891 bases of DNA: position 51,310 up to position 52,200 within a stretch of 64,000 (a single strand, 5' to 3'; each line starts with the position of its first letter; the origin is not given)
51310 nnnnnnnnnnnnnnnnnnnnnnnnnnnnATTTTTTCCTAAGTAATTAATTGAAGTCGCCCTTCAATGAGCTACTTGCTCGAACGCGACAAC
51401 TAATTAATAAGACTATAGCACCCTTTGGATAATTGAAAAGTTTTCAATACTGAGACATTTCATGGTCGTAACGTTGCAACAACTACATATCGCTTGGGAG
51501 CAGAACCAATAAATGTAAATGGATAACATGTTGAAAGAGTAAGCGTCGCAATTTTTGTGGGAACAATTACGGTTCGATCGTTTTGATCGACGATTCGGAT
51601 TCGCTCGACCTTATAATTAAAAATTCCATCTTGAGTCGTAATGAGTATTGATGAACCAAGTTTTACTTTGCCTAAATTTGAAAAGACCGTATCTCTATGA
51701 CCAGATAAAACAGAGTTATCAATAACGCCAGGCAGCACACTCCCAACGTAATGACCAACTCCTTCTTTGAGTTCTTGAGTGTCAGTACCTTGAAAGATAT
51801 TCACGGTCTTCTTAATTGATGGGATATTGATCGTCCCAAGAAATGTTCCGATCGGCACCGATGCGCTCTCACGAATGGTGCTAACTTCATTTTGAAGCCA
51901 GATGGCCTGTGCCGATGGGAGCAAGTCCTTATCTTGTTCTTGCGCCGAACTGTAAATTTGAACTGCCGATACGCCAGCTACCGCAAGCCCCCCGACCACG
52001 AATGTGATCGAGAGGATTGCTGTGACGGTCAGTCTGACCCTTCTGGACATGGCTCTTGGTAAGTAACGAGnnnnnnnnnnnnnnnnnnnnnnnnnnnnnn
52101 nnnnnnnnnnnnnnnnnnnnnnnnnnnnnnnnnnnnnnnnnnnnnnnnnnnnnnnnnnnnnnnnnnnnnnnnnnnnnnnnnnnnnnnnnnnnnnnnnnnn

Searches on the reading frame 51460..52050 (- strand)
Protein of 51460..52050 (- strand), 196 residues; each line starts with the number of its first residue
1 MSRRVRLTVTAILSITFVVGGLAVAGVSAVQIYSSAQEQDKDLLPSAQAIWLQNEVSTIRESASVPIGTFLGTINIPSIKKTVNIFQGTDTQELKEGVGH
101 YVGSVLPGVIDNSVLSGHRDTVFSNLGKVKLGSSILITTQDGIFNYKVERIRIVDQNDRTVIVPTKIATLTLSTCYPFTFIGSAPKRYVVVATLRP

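Call 3: search_protein_families(library=pfam, proteins=[window:51460-52050:-], max_evalue=0.01)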
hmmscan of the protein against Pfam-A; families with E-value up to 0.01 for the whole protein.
window:51460-52050:- (196 aa): 1 family
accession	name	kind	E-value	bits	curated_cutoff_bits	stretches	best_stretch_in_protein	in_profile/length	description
PF04203.18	Sortase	-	2.3e-30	105.3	26.6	1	74-194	1-124/125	Sortase domain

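Call 5: search_protein_families(library=ncbifam, proteins=[window:51460-52050:-], max_evalue=0.1)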
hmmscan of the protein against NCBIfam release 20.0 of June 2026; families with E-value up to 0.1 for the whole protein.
window:51460-52050:- (196 aa): 7 families
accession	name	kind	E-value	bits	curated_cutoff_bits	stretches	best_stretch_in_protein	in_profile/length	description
NF058671.1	sortase_SrtD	exception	1.2e-57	194.7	140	1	14-193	2-186/187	class D sortase, LPxTATN-specific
NF033746.1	class_D_sortase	subfamily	5.7e-50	168.6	165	1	68-193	7-132/135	class D sortase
TIGR01076.1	sortase_fam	subfamily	5.5e-24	84.5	39.35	1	72-191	1-124/136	sortase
NF033747.1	class_E_sortase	subfamily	2.2e-22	79.9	160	1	12-194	13-205/211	class E sortase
TIGR03784.1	marine_sortase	equivalog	1.2e-21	77.1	158.25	1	72-192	52-174/174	class GN sortase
NF033745.1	class_C_sortase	subfamily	1e-20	74.5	160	1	60-190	83-216/220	class C sortase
NF033748.1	class_F_sortase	subfamily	3.1e-07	30.2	166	1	95-175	44-133/155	class F sortase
